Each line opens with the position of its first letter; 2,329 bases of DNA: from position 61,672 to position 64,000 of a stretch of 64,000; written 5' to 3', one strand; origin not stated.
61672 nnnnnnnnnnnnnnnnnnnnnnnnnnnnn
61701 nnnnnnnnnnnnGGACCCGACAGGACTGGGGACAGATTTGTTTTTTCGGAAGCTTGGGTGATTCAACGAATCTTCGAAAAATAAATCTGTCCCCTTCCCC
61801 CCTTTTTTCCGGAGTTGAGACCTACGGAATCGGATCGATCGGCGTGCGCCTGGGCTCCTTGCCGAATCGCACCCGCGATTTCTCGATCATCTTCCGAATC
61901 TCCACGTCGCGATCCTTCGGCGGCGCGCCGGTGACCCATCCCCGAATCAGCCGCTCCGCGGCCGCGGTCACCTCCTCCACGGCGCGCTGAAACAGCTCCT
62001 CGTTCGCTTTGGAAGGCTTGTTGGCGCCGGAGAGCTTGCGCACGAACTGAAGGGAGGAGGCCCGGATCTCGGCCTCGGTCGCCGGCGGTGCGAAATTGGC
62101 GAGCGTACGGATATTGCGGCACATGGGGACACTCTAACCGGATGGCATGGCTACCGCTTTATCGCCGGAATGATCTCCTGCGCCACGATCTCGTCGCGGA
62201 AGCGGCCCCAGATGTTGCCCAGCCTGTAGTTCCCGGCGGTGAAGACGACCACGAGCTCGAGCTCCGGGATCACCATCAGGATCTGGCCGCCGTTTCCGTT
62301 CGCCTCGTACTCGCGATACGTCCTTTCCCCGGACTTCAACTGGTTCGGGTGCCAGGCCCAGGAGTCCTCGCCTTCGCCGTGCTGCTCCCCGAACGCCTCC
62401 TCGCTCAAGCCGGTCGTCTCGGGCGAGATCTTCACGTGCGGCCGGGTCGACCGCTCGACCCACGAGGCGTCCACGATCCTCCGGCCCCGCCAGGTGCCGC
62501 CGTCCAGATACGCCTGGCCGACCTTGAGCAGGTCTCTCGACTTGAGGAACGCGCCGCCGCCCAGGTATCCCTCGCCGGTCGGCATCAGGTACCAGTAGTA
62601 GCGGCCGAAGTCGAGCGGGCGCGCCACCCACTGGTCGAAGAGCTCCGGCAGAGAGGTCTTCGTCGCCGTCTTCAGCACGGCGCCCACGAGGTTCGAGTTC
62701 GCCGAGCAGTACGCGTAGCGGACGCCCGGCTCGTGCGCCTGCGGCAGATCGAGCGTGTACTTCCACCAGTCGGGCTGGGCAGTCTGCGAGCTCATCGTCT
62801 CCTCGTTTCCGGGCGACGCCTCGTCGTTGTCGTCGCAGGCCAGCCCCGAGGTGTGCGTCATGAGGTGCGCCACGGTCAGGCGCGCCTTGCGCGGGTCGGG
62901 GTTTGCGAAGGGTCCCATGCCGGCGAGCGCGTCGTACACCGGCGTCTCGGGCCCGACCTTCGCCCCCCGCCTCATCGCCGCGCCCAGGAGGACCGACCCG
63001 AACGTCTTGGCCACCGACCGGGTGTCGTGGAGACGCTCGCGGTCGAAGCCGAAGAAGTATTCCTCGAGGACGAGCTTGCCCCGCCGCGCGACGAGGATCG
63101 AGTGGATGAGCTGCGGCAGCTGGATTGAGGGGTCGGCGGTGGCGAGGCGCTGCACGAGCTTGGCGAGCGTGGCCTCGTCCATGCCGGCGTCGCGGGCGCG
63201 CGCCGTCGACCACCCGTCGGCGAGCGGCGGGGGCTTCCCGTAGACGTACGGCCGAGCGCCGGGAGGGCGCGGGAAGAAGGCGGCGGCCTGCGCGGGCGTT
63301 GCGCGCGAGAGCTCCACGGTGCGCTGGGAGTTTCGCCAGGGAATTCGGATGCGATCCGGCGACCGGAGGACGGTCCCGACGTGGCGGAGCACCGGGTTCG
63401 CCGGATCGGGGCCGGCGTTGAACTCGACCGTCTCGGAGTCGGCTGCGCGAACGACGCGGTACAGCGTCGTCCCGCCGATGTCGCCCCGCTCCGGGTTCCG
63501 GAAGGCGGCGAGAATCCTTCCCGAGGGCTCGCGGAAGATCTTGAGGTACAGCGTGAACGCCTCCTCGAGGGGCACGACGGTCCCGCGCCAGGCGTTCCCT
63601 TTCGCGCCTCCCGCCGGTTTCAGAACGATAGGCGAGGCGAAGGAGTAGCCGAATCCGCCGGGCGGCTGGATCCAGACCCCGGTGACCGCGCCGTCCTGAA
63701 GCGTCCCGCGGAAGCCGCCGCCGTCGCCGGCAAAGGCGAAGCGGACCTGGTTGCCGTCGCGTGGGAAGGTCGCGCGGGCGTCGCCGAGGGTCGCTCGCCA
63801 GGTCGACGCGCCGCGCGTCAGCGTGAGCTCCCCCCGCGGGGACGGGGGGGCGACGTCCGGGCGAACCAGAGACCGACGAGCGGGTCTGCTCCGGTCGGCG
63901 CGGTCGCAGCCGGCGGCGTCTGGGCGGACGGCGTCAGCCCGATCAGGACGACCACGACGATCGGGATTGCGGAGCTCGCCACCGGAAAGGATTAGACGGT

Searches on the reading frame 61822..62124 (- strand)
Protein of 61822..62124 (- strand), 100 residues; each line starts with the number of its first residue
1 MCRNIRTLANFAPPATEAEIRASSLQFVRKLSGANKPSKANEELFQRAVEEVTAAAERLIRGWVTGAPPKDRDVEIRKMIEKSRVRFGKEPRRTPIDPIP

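Call 58: find_encoding_contigs(protein=window:61822-62124:-, flank=10000, max_places=5)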
Protein window:61822-62124:- (100 aa): 2 contigs read that carry it; 2 places shown.
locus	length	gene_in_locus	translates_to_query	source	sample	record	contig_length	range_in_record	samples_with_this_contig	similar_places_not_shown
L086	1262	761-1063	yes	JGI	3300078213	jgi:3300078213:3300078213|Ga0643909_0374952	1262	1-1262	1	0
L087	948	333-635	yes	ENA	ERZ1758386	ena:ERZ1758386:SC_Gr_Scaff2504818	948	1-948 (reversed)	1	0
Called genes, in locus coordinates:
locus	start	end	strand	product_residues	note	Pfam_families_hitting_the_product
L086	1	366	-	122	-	?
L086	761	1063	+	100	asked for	PF10041:DUF2277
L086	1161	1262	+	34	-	?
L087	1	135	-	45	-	?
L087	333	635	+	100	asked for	PF10041:DUF2277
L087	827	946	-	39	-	?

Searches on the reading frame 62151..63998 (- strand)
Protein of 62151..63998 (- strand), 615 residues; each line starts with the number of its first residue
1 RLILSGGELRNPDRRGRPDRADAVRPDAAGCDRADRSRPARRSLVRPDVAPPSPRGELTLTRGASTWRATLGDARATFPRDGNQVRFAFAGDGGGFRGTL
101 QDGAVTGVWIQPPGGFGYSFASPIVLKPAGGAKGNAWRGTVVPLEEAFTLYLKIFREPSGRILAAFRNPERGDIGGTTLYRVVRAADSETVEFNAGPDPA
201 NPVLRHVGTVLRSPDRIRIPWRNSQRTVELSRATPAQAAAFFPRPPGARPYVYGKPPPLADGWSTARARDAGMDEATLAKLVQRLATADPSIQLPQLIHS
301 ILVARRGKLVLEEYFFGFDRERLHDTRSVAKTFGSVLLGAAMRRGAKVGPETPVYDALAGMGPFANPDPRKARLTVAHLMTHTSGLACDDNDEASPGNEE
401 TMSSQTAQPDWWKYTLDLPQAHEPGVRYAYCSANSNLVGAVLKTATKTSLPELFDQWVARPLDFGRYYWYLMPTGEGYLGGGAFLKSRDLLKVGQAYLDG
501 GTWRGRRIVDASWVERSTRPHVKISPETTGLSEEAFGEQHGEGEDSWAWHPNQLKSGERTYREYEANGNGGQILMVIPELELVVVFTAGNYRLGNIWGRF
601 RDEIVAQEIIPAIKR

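Call 27: find_homologous_proteins(query=window:62151-63998:-, max_evalue=1e-10)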
Query window:62151-63998:- (615 aa): 1510 proteins with E <= 1e-10 among 8000 candidates; the best 120 are listed.
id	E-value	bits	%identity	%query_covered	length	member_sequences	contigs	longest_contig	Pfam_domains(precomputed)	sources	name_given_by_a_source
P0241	0.0e+0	1151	88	92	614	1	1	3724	PF00144.30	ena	-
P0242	0.0e+0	1095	100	77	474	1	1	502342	PF00144.30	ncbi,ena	-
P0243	1.1e-290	984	75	92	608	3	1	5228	PF00144.30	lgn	-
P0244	1.4e-286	970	74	92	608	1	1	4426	PF00144.30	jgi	jgi:CubicO group peptidase (beta-lactamase class C family)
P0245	4.2e-277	939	73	91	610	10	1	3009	PF00144.30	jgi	jgi:CubicO group peptidase (beta-lactamase class C family)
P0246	9.5e-274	928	72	91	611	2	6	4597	PF00144.30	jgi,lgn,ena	jgi:CubicO group peptidase (beta-lactamase class C family)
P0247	2.1e-273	927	72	92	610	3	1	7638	PF00144.30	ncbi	ncbi:MAG TPA: serine hydrolase [Thermoanaerobaculia bacterium]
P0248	4.1e-273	926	72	92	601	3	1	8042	PF00144.30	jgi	jgi:CubicO group peptidase (beta-lactamase class C family)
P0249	3.8e-272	923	73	92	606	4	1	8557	PF00144.30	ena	-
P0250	7.4e-272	922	71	92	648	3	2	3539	PF00144.30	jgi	-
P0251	1.0e-271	921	72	92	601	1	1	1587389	PF00144.30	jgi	jgi:CubicO group peptidase (beta-lactamase class C family)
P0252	1.6e-271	920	72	92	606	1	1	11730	PF00144.30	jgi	jgi:CubicO group peptidase (beta-lactamase class C family)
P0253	6.2e-271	919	71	93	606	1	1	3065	PF00144.30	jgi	jgi:CubicO group peptidase (beta-lactamase class C family)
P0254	4.7e-267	906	71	92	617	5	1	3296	PF00144.30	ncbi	-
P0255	1.0e-266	905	72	91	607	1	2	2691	PF00144.30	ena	-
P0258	2.3e-252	857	89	46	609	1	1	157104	PF00144.30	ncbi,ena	-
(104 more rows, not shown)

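Call 28: find_encoding_contigs(protein=P0242, flank=10000, max_places=4)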
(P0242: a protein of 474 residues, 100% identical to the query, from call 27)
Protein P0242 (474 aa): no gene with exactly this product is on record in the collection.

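Call 29: list_cluster_members(proteins=[P0242, P0258, P0241])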
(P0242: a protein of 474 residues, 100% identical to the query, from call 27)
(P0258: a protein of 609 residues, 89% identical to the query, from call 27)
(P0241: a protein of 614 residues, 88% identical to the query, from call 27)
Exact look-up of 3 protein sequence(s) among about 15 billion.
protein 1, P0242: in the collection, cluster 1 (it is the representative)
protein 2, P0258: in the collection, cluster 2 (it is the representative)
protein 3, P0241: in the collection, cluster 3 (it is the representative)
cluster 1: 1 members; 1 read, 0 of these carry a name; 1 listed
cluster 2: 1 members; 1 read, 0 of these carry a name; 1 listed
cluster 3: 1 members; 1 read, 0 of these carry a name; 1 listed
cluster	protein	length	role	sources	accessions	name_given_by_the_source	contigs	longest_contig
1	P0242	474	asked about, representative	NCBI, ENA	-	-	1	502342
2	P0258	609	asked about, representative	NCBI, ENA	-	-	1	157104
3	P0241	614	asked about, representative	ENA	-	-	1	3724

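Call 30: find_encoding_contigs(protein=P0258, flank=10000, max_places=4)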
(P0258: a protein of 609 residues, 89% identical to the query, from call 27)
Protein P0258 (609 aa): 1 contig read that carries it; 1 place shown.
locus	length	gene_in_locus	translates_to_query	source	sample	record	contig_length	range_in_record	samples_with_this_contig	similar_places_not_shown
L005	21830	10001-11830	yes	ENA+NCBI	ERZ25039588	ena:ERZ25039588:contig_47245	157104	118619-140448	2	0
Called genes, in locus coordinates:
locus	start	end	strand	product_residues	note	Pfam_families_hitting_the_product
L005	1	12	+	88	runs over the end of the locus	PF01402:RHH_1 (weak), PF07704:PSK_trans_fac (weak)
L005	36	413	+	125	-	PF01850:PIN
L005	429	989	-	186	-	PF05163:DinB, PF12867:DinB_2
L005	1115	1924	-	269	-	PF00903:Glyoxalase, PF22677:Ble-like_N (weak), PF18029:Glyoxalase_6 (weak), PF00903:Glyoxalase, PF22677:Ble-like_N (weak)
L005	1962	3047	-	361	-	PF00440:TetR_N, PF16925:TetR_C_13, PF21993:TetR_C_13_2 (weak), PF06983:3-dmu-9_3-mt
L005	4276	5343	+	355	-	PF12770:CHAT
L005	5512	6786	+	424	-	PF12770:CHAT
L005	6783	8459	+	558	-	-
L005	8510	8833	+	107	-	PF08734:GYD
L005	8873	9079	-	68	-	-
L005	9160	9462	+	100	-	PF10041:DUF2277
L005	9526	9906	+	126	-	PF13564:DoxX_2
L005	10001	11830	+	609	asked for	PF00144:Beta-lactamase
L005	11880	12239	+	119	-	-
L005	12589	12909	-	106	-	-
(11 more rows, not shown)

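Call 37: find_related_loci(query=A1, collection=genome_contigs, flank=10000)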
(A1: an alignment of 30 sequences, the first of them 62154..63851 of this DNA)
Query A1 (566 aa) in genome_contigs; peptide patterns used: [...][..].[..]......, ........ (x = any residue, [..] = any of these).
273 stretches matched a pattern; 215 encode a relative of the query (tblastn E <= 1e-3); the best 80 are kept; 80 distinct loci.
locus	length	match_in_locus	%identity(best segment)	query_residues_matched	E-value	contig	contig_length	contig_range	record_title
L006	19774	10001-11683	83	2-565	0e+0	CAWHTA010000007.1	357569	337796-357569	MAG: uncultured Acidobacteriota bacterium isolate MFD09206.bin.2.36 genome assembly, contig: contig_3943, whole genome s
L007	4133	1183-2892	72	3-564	0e+0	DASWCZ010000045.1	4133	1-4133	MAG TPA_asm: Thermoanaerobaculia bacterium isolate SMAG_U2722 k141_590175, whole genome shotgun sequence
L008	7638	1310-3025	72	3-566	0e+0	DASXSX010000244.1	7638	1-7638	MAG TPA_asm: Thermoanaerobaculia bacterium isolate SMAG_U4677 k141_4269165, whole genome shotgun sequence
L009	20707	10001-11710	71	3-566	0e+0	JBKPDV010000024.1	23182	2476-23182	MAG: Acidobacteriota bacterium isolate GB_EKS_MAG_00015 GB_EKS_000001265448, whole genome shotgun sequence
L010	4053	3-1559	77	47-566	0e+0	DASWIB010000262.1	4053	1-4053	MAG TPA_asm: Thermoanaerobaculia bacterium isolate SMAG_U2857 k141_629918, whole genome shotgun sequence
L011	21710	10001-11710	63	3-566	0e+0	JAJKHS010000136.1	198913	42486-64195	MAG: Thermoanaerobaculum sp. isolate b48_HoplandSoilSeptJan k101_7361960, whole genome shotgun sequence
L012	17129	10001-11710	64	3-566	0e+0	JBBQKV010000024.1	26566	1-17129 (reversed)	MAG: Acidobacteriota bacterium isolate Co_metawrap_566 Cmw_566_k141_6305701_length_26566_cov_100.0000, whole genome shot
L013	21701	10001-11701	63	6-566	0e+0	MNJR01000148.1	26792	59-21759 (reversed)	MAG: Acidobacteria bacterium 13_1_20CM_3_53_8 13_1_20cm_3_scaffold_36, whole genome shotgun sequence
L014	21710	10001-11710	63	3-566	0e+0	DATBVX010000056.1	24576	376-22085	MAG TPA_asm: Steroidobacteraceae bacterium isolate SMAG_U7526 k141_6496, whole genome shotgun sequence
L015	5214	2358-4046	62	7-566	0e+0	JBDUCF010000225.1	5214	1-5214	MAG: Pyrinomonadaceae bacterium isolate cluster4_bin.40 NODE_63240_length_5214_cov_5.837953, whole genome shotgun sequen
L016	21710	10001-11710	63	3-566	0e+0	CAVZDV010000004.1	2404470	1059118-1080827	MAG: uncultured Acidobacteriota bacterium isolate MFD09212.bin.1.122 genome assembly, contig: contig_5261, whole genome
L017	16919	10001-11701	63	3-564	0e+0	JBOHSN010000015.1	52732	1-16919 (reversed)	MAG: Gemmatimonadales bacterium isolate SD8034_metabat2.bin.22 NODE_16_length_52732_cov_4.063435, whole genome shotgun s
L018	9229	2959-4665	61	3-565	0e+0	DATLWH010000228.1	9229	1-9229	MAG TPA_asm: Thermoanaerobaculia bacterium isolate SMAG_U13213 k141_182009, whole genome shotgun sequence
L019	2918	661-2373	60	2-566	0e+0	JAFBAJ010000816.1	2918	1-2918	MAG: Acidobacteriota bacterium isolate CP_BM_RX_R9_28 BM_RX_R9_k147_3101297, whole genome shotgun sequence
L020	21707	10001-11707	59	3-566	0e+0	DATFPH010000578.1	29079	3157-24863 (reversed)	MAG TPA_asm: Thermoanaerobaculia bacterium isolate SMAG_U9298 k141_773563, whole genome shotgun sequence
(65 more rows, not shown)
